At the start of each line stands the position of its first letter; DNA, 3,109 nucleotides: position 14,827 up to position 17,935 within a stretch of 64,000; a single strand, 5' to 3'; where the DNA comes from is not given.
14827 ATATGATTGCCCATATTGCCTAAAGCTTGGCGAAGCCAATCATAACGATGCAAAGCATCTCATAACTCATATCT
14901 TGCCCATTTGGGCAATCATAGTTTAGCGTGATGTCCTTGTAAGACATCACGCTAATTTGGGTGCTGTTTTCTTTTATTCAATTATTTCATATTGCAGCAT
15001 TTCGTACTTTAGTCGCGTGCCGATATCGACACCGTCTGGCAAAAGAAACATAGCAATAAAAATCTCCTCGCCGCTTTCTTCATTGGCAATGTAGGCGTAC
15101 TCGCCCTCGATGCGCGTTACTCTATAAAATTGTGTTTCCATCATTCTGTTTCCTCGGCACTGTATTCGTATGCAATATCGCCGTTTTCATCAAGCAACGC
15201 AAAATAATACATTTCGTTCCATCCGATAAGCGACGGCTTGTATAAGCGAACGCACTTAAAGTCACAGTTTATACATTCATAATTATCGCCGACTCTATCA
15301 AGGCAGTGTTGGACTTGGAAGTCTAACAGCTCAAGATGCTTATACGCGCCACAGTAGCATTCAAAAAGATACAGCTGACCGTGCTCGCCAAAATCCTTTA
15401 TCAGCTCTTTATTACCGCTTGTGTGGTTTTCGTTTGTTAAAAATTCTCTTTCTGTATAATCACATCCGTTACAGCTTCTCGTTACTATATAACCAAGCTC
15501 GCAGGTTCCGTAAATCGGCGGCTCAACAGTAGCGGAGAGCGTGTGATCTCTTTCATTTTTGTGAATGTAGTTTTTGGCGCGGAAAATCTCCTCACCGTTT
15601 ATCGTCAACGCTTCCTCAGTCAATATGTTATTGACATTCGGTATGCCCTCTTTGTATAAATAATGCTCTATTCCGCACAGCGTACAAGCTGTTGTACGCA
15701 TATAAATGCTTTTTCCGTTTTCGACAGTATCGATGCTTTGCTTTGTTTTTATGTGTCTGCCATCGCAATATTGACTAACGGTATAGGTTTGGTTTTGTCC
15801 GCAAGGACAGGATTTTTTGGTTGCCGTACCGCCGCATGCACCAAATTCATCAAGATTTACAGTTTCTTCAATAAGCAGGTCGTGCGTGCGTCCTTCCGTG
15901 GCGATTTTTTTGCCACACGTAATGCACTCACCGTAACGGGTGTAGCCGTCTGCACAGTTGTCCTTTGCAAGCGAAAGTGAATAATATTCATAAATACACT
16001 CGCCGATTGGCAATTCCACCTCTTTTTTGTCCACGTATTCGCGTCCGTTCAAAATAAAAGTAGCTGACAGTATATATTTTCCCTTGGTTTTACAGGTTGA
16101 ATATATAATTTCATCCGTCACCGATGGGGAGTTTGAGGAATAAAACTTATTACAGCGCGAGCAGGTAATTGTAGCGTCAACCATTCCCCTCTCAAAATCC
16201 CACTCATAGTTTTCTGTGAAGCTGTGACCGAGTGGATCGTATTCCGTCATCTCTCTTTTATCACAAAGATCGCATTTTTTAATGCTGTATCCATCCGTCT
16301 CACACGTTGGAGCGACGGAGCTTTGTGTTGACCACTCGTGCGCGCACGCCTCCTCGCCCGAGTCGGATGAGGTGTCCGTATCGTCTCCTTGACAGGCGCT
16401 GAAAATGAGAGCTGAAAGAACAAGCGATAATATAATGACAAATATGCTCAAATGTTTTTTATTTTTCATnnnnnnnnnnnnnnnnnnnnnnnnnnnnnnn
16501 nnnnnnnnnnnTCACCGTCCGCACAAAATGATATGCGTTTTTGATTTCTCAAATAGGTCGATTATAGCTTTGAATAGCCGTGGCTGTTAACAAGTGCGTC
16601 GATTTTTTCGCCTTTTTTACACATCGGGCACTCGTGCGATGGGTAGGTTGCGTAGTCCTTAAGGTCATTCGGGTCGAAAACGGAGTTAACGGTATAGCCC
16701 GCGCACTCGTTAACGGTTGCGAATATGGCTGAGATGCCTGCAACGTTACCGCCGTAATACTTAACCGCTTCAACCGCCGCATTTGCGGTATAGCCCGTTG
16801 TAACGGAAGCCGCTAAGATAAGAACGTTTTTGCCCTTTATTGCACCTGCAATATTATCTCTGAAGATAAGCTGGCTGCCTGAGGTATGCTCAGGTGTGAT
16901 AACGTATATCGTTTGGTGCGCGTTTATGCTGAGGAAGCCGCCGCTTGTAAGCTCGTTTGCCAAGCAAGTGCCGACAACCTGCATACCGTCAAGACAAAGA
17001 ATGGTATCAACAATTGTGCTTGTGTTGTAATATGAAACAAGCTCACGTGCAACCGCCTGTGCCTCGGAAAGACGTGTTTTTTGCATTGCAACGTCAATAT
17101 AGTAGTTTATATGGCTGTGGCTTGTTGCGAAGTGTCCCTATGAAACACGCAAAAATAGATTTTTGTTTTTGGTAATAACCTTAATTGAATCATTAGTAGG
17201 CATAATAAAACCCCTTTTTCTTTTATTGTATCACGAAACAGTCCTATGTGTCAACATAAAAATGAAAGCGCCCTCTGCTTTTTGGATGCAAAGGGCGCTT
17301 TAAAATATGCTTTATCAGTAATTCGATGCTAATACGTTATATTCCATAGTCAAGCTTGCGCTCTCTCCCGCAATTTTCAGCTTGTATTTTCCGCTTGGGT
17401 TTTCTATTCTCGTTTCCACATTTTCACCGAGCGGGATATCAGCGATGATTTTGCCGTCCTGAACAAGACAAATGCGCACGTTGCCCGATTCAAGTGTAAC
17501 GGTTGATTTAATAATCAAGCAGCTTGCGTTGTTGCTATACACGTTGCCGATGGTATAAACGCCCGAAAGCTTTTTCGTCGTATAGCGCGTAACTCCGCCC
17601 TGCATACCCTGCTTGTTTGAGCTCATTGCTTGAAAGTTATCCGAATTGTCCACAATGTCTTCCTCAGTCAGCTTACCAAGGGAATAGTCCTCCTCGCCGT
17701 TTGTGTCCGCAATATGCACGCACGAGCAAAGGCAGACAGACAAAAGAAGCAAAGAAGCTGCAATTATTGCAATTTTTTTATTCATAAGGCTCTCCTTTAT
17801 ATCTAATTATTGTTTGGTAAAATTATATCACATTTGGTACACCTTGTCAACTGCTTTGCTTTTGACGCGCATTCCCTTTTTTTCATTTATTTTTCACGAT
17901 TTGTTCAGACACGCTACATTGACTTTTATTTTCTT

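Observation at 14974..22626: Cluster of four paralogous Cys-rich lipoproteins built from repeated zinc-ribbon-like modules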

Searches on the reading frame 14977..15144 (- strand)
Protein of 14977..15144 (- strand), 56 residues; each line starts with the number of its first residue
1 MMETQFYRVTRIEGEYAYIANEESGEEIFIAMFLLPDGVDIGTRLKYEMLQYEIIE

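Call 4: search_protein_families(library=pfam, proteins=[window:14977-15144:-], max_evalue=1)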
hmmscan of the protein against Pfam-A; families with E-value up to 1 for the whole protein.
window:14977-15144:- (56 aa): 1 family
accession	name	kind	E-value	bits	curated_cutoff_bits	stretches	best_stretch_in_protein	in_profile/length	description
PF11213.13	DUF3006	-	0.00033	21.3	32.3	1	10-48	4-41/67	Protein of unknown function (DUF3006)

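Call 5: search_protein_families(library=ncbifam, proteins=[window:14977-15144:-], max_evalue=1)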
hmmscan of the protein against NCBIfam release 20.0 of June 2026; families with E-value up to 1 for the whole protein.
window:14977-15144:- (56 aa): 0 families

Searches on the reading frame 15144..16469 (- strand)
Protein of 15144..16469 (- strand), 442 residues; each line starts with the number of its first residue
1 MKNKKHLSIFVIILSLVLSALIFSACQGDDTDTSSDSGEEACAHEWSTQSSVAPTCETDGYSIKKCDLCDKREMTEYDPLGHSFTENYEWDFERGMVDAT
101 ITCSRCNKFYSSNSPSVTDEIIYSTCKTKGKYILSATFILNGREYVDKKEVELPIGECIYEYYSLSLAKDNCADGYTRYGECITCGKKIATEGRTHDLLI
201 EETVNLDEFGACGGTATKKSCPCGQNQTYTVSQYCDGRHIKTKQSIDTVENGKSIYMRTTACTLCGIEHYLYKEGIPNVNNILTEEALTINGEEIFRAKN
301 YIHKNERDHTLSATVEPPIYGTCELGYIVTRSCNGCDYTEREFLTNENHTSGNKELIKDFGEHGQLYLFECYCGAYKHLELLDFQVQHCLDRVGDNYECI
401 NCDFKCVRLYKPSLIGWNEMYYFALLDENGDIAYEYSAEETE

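Call 4: search_protein_families(library=pfam, proteins=[window:15144-16469:-], max_evalue=1)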
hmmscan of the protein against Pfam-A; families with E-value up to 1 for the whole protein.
window:15144-16469:- (442 aa): 0 families

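Call 5: search_protein_families(library=ncbifam, proteins=[window:15144-16469:-], max_evalue=1)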
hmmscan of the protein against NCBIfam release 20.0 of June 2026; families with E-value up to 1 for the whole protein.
window:15144-16469:- (442 aa): 0 families

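Call 6: search_solved_structures(query=A1, max_evalue=10, show_alignments=2)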
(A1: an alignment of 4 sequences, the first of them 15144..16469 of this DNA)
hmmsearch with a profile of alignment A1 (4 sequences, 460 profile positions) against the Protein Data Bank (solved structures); distinct sequences matched with E-value up to 10: 0.

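Call 7: find_homologous_proteins(query=A1, max_evalue=0.001)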
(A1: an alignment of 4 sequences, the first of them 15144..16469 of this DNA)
Query A1 (4 sequences) (442 aa, profile of the alignment): 16 proteins with E <= 0.001 among 5699 candidates.
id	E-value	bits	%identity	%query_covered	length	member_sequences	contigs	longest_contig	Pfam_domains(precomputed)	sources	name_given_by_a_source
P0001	4.9e-177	607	24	86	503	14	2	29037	-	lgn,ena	-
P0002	4.1e-165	568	93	100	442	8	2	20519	-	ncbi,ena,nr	ncbi:MAG: hypothetical protein IJC80_04645 [Clostridia bacterium]|nr:hypothetical protein [Clostridi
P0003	1.8e-160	553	23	86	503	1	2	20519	-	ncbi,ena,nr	ncbi:MAG: hypothetical protein IJC80_04625 [Clostridia bacterium]|nr:hypothetical protein [Clostridi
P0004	4.9e-159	548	22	78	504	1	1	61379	-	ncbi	-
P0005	4.4e-114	400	68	98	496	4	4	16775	-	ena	-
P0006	6.4e-104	366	26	86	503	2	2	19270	-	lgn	-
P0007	1.8e-102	362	56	100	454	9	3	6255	-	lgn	-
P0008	5.6e-87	311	48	85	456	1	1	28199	-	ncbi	-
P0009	1.6e-22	98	23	62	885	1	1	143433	PF00404.25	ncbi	-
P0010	1.4e-9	55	38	12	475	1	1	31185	PF13306.13,PF13855.13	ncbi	-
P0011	2.4e-9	55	40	12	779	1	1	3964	PF13306.13,PF13855.13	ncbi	ncbi:MAG: leucine-rich repeat domain-containing protein, partial [Eubacterium sp.]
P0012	1.5e-8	52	32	22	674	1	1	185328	PF13306.13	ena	-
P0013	1.7e-5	42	33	19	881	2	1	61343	PF13306.13,PF00395.26,PF13855.13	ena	-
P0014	2.6e-5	41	25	42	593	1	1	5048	-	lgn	-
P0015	4.7e-5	40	31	24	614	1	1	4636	PF12799.14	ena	-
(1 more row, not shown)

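Call 15: find_encoding_contigs(protein=P0008, flank=10000, max_places=3)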
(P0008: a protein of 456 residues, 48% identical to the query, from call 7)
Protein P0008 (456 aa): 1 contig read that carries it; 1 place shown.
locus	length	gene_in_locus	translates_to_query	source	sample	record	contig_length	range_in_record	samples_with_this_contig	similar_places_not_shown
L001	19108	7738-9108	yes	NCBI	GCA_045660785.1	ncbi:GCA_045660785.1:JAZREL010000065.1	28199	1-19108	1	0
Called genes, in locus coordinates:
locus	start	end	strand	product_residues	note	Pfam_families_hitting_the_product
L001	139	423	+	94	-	PF01541:GIY-YIG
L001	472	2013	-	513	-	-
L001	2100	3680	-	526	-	-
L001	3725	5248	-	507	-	-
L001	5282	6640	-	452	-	-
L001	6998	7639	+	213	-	-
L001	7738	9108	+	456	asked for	-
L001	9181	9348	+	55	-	-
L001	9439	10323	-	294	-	PF01553:Acyltransferase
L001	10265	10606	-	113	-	PF12773:DZR (faint), PF13240:Zn_Ribbon_1 (weak)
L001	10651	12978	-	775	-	PF09479:Flg_new (faint), PF18998:Flg_new_2, PF08757:CotH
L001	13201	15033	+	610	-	PF00456:Transketolase_N (faint), PF13292:DXP_synthase_N, PF00676:E1_dh, PF02775:TPP_enzyme_C (weak), PF02779:Transket_pyr, PF02780:Transketolase_C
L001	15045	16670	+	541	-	-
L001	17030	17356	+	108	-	-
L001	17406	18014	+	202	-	-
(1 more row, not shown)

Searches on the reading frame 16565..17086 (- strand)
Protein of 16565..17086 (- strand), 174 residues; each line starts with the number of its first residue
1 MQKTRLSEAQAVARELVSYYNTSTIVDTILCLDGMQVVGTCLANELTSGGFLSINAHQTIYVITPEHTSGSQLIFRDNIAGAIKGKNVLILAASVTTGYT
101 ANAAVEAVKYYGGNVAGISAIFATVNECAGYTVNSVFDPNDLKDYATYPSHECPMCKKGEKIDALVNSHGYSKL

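Call 4: search_protein_families(library=pfam, proteins=[window:16565-17086:-], max_evalue=1)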
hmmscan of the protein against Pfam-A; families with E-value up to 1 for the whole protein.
window:16565-17086:- (174 aa): 3 families
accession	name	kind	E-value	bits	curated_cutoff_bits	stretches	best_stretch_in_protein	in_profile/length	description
PF14681.12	UPRTase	-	0.017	15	27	1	68-121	103-156/206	Uracil phosphoribosyltransferase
PF00156.33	Pribosyltran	-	0.11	12.2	26.3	1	72-122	79-124/158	Phosphoribosyl transferase domain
PF05290.17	Baculo_IE-1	-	0.13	12.7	33.1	1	121-163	94-134/141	Baculovirus immediate-early protein (IE-0)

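Call 5: search_protein_families(library=ncbifam, proteins=[window:16565-17086:-], max_evalue=1)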
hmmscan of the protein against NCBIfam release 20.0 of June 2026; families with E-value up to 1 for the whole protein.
window:16565-17086:- (174 aa): 15 families
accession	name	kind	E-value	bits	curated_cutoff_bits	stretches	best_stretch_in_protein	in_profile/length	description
TIGR01367.1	pyrE_Therm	equivalog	6.5e-09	35.7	150.25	1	71-163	92-182/187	orotate phosphoribosyltransferase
NF005592.0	PRK07322.1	subfamily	2.7e-05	23.6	143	1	69-125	104-160/180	adenine phosphoribosyltransferase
NF002620.0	PRK02277.1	subfamily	0.00029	20.6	115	1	22-137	83-195/201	orotate phosphoribosyltransferase-like protein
TIGR00336.1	pyrE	equivalog_domain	0.0021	17.9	106.8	1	78-129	100-152/173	orotate phosphoribosyltransferase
NF002633.0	PRK02304.1-2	equivalog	0.0025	17.6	224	1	75-122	104-148/172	adenine phosphoribosyltransferase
NF002634.0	PRK02304.1-3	equivalog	0.0049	16.6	170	1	14-122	45-155/182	adenine phosphoribosyltransferase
NF040646.1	HPT_Archaea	equivalog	0.016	14.8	200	1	13-123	43-152/184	hypoxanthine/guanine phosphoribosyltransferase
TIGR01090.1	apt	equivalog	0.034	14.2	185.85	1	72-122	99-146/169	adenine phosphoribosyltransferase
NF002636.0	PRK02304.1-5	equivalog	0.035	13.6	125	1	71-122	106-154/176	adenine phosphoribosyltransferase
NF002635.0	PRK02304.1-4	subfamily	0.037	13.5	146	1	79-124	109-154/188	adenine phosphoribosyltransferase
NF009211.0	PRK12560.1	equivalog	0.045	13.5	188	1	81-121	110-150/187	adenine phosphoribosyltransferase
NF045507.1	transregGfcR_Halo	equivalog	0.045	13.2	300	1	75-121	144-189/215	transcriptional regulator GfcR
TIGR01203.1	HGPRTase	equivalog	0.052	13.3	150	1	10-114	13-114/167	hypoxanthine phosphoribosyltransferase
NF004689.0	PRK06031.1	equivalog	0.08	12.2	175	1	69-122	138-191/233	phosphoribosyltransferase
NF003549.0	PRK05205.1-5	equivalog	0.1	12.1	138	1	68-112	82-126/182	bifunctional pyr operon transcriptional regulator/uracil phosphoribosyltransferase PyrR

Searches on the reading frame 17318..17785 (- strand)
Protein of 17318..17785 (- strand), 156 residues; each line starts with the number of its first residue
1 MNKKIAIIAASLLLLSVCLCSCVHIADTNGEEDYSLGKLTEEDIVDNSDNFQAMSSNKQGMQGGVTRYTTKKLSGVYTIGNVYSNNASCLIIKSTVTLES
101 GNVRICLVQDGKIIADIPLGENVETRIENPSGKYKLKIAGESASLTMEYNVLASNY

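Call 4: search_protein_families(library=pfam, proteins=[window:17318-17785:-], max_evalue=1)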
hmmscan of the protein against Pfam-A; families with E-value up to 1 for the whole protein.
window:17318-17785:- (156 aa): 0 families

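Call 5: search_protein_families(library=ncbifam, proteins=[window:17318-17785:-], max_evalue=1)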
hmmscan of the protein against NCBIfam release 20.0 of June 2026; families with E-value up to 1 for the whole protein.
window:17318-17785:- (156 aa): 1 family
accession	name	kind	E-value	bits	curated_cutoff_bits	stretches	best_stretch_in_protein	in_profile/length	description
NF053689.1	BamJ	equivalog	0.035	14.4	100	1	1-68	1-67/184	BamJ family beta-barrel-assembly machinery protein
